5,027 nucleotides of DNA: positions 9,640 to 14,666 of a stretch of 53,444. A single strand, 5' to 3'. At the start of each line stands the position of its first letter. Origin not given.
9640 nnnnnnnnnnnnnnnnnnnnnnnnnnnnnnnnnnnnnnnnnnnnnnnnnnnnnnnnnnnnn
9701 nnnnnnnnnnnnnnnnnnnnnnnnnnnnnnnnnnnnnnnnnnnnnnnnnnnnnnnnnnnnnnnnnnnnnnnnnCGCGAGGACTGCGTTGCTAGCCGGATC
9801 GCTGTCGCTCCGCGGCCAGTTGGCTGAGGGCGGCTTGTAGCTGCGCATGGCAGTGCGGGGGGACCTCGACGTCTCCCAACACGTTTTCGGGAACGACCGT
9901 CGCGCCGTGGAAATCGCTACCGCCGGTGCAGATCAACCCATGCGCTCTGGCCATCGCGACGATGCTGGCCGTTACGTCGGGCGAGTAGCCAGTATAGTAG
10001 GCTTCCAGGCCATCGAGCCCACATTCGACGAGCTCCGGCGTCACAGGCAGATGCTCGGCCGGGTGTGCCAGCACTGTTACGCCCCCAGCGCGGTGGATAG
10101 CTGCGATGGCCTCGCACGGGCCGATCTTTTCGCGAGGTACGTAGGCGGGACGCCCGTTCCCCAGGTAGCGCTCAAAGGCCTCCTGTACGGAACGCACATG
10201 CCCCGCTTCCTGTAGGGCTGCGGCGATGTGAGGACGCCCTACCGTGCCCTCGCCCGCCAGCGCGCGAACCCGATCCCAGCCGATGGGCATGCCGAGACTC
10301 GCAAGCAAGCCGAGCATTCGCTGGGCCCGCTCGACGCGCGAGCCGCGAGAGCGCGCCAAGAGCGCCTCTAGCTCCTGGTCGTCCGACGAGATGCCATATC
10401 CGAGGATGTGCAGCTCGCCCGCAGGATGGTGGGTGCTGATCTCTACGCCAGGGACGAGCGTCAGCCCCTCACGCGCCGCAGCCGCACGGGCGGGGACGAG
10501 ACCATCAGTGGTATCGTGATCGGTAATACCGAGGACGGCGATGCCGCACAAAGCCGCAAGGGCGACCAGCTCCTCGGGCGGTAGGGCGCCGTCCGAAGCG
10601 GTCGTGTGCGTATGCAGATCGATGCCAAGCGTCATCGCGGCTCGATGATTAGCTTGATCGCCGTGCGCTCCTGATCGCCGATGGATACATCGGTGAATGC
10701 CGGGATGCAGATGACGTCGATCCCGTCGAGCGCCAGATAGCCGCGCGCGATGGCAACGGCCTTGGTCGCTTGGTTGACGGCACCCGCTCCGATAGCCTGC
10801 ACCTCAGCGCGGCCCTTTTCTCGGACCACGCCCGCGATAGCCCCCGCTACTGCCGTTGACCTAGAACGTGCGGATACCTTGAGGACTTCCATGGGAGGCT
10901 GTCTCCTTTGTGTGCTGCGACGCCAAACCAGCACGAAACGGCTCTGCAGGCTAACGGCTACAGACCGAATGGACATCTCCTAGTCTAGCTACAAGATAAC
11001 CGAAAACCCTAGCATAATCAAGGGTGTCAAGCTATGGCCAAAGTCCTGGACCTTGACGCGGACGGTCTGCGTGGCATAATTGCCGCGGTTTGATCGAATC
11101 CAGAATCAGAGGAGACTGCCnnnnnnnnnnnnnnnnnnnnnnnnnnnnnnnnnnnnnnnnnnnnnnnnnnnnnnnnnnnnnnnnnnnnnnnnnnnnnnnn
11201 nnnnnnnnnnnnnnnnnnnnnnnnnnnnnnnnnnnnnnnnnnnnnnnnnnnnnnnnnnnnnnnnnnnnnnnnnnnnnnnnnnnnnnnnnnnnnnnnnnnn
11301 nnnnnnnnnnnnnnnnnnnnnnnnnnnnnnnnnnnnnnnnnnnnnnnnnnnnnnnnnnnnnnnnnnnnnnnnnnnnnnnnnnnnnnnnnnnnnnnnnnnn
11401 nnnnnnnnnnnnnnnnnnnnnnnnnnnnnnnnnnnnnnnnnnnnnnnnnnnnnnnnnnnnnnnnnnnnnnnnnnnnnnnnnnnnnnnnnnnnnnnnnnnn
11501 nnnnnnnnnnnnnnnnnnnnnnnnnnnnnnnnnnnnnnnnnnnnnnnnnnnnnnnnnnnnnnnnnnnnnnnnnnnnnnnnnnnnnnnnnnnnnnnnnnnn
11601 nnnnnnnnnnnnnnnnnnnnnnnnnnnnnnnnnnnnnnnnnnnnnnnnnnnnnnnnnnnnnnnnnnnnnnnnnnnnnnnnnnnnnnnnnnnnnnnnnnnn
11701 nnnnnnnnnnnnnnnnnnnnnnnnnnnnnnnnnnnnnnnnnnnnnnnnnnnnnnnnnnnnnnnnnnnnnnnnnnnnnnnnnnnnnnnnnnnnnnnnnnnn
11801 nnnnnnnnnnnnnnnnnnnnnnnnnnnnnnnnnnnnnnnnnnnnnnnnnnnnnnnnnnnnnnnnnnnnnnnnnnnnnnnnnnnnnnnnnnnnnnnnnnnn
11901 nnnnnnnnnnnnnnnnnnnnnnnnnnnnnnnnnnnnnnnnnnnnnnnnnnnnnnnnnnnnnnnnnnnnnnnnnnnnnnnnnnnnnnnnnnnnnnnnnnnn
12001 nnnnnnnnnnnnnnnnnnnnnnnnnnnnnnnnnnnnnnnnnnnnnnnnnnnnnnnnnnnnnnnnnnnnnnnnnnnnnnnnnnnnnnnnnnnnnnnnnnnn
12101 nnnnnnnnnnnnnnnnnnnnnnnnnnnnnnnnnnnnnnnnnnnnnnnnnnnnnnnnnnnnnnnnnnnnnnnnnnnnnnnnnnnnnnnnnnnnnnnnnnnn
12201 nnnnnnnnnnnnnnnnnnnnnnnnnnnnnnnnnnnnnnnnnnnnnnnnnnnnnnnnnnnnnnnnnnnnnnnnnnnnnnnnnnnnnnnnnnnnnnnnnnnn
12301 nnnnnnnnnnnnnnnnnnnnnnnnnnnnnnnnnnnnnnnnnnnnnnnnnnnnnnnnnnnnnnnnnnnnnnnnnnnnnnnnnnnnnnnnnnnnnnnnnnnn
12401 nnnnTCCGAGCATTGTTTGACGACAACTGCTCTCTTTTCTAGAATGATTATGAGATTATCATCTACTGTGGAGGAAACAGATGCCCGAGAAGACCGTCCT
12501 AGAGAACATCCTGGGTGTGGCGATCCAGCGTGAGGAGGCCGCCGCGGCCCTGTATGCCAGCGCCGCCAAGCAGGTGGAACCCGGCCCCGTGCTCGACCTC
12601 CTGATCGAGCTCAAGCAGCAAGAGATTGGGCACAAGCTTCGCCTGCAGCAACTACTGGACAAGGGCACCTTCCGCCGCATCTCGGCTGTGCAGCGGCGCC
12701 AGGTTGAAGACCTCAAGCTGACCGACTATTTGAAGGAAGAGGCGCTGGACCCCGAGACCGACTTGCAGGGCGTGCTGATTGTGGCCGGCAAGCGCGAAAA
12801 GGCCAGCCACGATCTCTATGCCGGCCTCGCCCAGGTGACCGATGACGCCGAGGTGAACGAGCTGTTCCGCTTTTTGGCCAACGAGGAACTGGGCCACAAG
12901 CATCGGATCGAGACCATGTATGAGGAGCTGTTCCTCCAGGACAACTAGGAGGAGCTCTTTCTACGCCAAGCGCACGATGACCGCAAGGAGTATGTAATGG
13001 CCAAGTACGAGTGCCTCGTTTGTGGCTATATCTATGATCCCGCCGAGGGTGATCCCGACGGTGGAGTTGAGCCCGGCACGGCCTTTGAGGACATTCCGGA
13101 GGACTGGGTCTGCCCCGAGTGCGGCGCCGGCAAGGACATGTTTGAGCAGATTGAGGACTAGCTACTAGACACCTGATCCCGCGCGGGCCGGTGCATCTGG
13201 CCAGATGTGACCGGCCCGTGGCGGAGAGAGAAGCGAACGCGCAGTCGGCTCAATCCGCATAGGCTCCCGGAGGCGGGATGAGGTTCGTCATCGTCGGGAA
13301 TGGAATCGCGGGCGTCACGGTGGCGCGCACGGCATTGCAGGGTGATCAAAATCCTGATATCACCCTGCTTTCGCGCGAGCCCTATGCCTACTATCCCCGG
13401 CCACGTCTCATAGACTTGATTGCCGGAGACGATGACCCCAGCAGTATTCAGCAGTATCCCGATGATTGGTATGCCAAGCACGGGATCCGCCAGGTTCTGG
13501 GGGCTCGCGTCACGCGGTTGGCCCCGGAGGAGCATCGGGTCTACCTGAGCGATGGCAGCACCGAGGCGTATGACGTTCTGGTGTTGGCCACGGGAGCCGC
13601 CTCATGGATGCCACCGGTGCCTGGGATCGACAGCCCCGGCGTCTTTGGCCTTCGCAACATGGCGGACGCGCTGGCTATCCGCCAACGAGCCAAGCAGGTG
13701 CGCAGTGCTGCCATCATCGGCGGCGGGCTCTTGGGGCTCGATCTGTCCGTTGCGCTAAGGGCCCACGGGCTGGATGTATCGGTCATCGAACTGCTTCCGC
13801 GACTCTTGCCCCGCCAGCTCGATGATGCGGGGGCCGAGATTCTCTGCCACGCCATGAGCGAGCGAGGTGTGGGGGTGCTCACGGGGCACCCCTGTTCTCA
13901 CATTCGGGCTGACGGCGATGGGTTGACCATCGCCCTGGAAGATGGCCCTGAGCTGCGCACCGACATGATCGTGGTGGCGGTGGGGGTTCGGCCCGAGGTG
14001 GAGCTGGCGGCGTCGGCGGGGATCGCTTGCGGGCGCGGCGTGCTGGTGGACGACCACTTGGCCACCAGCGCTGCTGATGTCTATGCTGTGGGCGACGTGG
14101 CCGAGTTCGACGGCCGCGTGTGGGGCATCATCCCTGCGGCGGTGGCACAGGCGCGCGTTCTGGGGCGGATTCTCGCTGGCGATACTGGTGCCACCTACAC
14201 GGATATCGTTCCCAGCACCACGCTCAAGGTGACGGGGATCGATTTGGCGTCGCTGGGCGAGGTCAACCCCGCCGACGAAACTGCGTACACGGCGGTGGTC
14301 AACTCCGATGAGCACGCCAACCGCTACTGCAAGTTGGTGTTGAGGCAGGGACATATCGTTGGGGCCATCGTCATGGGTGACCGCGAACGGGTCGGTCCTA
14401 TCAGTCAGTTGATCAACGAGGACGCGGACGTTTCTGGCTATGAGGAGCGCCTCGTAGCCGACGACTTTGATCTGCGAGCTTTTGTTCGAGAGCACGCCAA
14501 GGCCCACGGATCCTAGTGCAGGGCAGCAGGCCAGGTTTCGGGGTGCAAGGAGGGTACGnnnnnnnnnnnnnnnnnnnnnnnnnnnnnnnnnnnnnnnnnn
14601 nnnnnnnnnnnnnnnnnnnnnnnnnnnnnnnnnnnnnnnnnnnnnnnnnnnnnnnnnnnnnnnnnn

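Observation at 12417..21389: Encapsulin embedded in one ~9 kb, 11-gene redox operon (erythrins, rubredoxin, Rd reductase, OFOR, Grx-PDZ, DUF554)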

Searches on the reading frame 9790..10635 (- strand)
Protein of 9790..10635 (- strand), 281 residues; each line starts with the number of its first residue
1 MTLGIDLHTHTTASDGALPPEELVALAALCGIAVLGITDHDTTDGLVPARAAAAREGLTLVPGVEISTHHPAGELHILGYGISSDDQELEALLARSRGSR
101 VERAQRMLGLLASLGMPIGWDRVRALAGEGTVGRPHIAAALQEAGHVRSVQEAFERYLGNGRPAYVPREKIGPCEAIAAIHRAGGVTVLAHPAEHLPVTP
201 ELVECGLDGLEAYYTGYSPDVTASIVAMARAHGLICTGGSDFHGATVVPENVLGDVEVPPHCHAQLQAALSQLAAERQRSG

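Call 14: search_protein_families(library=pfam, proteins=[window:9790-10635:-], max_evalue=0.001)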
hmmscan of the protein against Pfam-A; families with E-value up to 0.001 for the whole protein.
window:9790-10635:- (281 aa): 1 family
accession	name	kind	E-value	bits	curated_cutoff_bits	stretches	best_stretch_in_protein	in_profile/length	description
PF02811.25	PHP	-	7.6e-10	39.8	26.4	1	6-70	1-68/164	PHP domain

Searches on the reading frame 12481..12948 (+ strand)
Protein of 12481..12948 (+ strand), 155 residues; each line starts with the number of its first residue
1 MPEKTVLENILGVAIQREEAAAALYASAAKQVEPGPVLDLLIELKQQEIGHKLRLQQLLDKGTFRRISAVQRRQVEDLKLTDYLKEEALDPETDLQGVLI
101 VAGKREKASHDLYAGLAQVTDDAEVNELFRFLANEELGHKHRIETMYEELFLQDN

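Call 3: search_protein_families(library=pfam, proteins=[window:12481-12948:+], max_evalue=0.01)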
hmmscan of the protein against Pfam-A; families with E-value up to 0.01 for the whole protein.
window:12481-12948:+ (155 aa): 3 families
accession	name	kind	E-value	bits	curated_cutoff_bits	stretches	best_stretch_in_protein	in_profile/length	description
PF02915.23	Rubrerythrin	-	3e-10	41.1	22.8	1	9-146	1-136/137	Rubrerythrin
PF13668.12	Ferritin_2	-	0.00057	20.5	24.7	1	9-146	4-135/138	Ferritin-like domain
PF03232.19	COQ7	-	0.0033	17.5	23.5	0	10-66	6-63/169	Ubiquinone biosynthesis protein COQ7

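Call 39: search_protein_families(library=ncbifam, proteins=[window:12481-12948:+], max_evalue=0.001)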
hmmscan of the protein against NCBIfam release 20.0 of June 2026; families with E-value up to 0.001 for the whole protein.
window:12481-12948:+ (155 aa): 1 family
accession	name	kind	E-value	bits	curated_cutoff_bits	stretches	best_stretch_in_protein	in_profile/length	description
NF045676.1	FeExpMbfA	equivalog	9.6e-09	35.1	450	1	8-150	10-151/318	iron exporter MbfA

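Call 64: search_solved_structures(query=window:12481-12948:+, max_evalue=0.1)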
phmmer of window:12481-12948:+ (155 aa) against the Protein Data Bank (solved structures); distinct sequences matched with E-value up to 0.1: 4.
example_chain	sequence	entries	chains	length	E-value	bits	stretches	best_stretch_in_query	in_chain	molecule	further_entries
2fzf_A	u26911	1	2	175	2.8e-05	27.3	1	7-150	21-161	hypothetical protein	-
9viw_A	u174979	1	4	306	0.071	16.3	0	105-146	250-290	Bacterioferritin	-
9cz8_A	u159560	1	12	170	0.083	16.1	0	1-66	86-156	DNA protection during starvation protein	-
7stw_A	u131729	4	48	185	0.089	16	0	1-66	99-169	DNA protection during starvation protein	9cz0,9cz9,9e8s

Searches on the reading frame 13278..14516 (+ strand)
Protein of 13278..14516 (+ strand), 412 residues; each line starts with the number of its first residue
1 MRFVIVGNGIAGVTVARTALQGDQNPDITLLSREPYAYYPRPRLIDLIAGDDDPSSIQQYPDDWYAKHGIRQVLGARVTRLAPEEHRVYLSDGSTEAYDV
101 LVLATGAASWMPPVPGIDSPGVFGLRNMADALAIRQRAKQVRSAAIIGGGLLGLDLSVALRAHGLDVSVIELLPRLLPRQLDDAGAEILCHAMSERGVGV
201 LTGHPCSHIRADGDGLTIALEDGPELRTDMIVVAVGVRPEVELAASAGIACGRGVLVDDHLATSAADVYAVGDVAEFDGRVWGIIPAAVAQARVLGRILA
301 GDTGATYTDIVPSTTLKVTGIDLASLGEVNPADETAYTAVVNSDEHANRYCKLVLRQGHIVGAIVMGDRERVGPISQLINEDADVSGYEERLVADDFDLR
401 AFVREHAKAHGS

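Call 3: search_protein_families(library=pfam, proteins=[window:13278-14516:+], max_evalue=0.01)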
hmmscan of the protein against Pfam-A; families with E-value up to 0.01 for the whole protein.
window:13278-14516:+ (412 aa): 10 families
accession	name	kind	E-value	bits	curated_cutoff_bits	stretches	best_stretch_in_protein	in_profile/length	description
PF07992.20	Pyr_redox_2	-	4.7e-58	197.3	26.1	1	2-292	2-291/291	Pyridine nucleotide-disulphide oxidoreductase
PF18267.7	Rubredoxin_C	-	1.9e-19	69.8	25.9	1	312-381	1-68/70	Rubredoxin NAD+ reductase C-terminal domain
PF00070.33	Pyr_redox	-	7.9e-16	58.8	22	1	144-220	2-79/82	Pyridine nucleotide-disulphide oxidoreductase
PF01266.30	DAO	-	8.2e-09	35.9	27.9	0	3-35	2-32/353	FAD dependent oxidoreductase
PF01593.30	Amino_oxidase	-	4.9e-07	29.8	19.8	1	184-237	201-256/443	Flavin containing amine oxidoreductase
PF13454.12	NAD_binding_9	-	1.2e-06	29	21.8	0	72-107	117-154/155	FAD-NAD(P)-binding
PF03486.20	HI0933_like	-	2e-05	24.6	50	0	187-237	113-164/244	HI0933-like protein Rossmann domain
PF13450.12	NAD_binding_8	-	4.5e-05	24.1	21.9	0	146-175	1-30/68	NAD(P)-binding Rossmann-like domain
PF13738.12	Pyr_redox_3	-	0.0013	18.5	30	0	146-171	2-28/305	Pyridine nucleotide-disulphide oxidoreductase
PF00890.30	FAD_binding_2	-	0.0059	16.3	20.4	0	145-173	3-31/414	FAD binding domain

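Call 39: search_protein_families(library=ncbifam, proteins=[window:13278-14516:+], max_evalue=0.001)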
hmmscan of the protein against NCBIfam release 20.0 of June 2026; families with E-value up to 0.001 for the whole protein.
window:13278-14516:+ (412 aa): 64 families (the best 25 are shown)
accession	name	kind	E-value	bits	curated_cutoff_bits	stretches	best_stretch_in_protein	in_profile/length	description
TIGR02374.1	nitri_red_nirB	equivalog_domain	3.3e-95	320.1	578.35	1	4-393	2-396/794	nitrite reductase large subunit NirB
NF045765.1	PhenlGlyoxDHPadH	equivalog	2.1e-70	237.7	475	1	2-397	4-404/416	NADH-dependent phenylglyoxylate dehydrogenase subunit epsilon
NF011565.0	PRK14989.1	subfamily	1.5e-59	201.9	883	1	1-387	4-395/847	nitrite reductase large subunit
NF042949.2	3PPDioc_HcaD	equivalog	2.5e-53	181.2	450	1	2-276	3-277/386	3-phenylpropionate/cinnamic acid dioxygenase ferredoxin--NAD(+) reductase subunit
NF003437.0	PRK04965.1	equivalog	3.1e-48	164.7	392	1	3-303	5-303/378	NADH:flavorubredoxin reductase NorW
NF041682.1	ant_diox_AndAa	equivalog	6.8e-43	146.9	650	1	2-276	5-280/406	anthranilate 1,2-dioxygenase system ferredoxin--NAD(+) reductase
TIGR03385.1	CoA_CoA_reduc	equivalog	2.4e-42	145.2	578.8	1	2-350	1-367/439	CoA-disulfide reductase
NF007286.0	PRK09754.1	equivalog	2.3e-39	135.3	447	1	3-275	6-277/400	phenylpropionate dioxygenase ferredoxin reductase subunit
NF007123.0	PRK09564.1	equivalog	6.8e-37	127.2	458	1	1-347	1-364/444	CoA-disulfide reductase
TIGR01350.1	lipoamide_DH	equivalog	9.1e-26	90.6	408.8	1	85-315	116-346/461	dihydrolipoyl dehydrogenase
NF046103.1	NOXase_Strep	equivalog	1e-24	87.3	600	1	3-276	2-282/442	H2O-forming NADH oxidase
TIGR02053.1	MerA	equivalog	1.3e-23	83.8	454.45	1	85-275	116-308/465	mercury(II) reductase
NF010037.0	PRK13512.1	equivalog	3.1e-22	79.1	394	1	2-327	3-337/438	CoA-disulfide reductase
NF004991.0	PRK06370.1-3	subfamily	3.1e-22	78.8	620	1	92-294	159-357/509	FAD-containing oxidoreductase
NF004943.0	PRK06292.2-1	equivalog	6e-21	74.7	432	1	85-314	117-346/456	dihydrolipoyl dehydrogenase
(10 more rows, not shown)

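Call 62: search_solved_structures(query=window:13278-14516:+, max_evalue=1e-20)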
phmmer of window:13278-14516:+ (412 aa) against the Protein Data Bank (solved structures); distinct sequences matched with E-value up to 1e-20: 46.
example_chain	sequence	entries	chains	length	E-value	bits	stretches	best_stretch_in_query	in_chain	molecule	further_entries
3klj_A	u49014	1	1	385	3.6e-50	174.1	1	2-370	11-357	NAD(FAD)-dependent dehydrogenase, NirB-family (N-terminal domain)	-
8c0z_E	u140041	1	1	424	1.1e-43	152.8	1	1-395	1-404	Similar to ferredoxin:NADH oxidoreductases or NADH oxidases,potential subunit of aldehyde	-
1xhc_A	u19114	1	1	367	2.5e-43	151.6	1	2-330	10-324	NADH oxidase /nitrite reductase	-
3fg2_P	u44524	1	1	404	3.2e-40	141.4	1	4-302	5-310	Putative rubredoxin reductase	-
3ef6_A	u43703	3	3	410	2e-35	125.6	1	4-283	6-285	Toluene 1,2-dioxygenase system ferredoxin--NAD(+) reductase | TodA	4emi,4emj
2v3a_A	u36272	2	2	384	4e-35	124.6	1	3-312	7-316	RUBREDOXIN REDUCTASE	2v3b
8a56_A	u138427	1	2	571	4.6e-34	121.1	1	3-302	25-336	Coenzyme A-persulfide reductase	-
3lxd_A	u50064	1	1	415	2.2e-33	118.9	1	3-276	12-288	FAD-dependent pyridine nucleotide-disulphide oxidoreductase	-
2gr3_A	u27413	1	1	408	1.6e-32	116.1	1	4-380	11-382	ferredoxin reductase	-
1d7y_A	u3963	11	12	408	2e-32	115.7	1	4-380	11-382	FERREDOXIN REDUCTASE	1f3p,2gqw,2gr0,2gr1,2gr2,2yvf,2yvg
4h4t_A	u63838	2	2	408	2.6e-32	115.3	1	4-380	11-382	Biphenyl dioxygenase ferredoxin reductase subunit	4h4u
4h4p_A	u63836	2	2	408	4.5e-32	114.6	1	4-380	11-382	Biphenyl dioxygenase ferredoxin reductase subunit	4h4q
4h4z_A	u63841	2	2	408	1.7e-31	112.7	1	4-380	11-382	Biphenyl dioxygenase ferredoxin reductase subunit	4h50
4h4x_A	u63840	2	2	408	5.4e-31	111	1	4-380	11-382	Biphenyl dioxygenase ferredoxin reductase subunit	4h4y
4h4r_A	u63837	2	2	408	7.5e-31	110.5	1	4-380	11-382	Biphenyl dioxygenase ferredoxin reductase subunit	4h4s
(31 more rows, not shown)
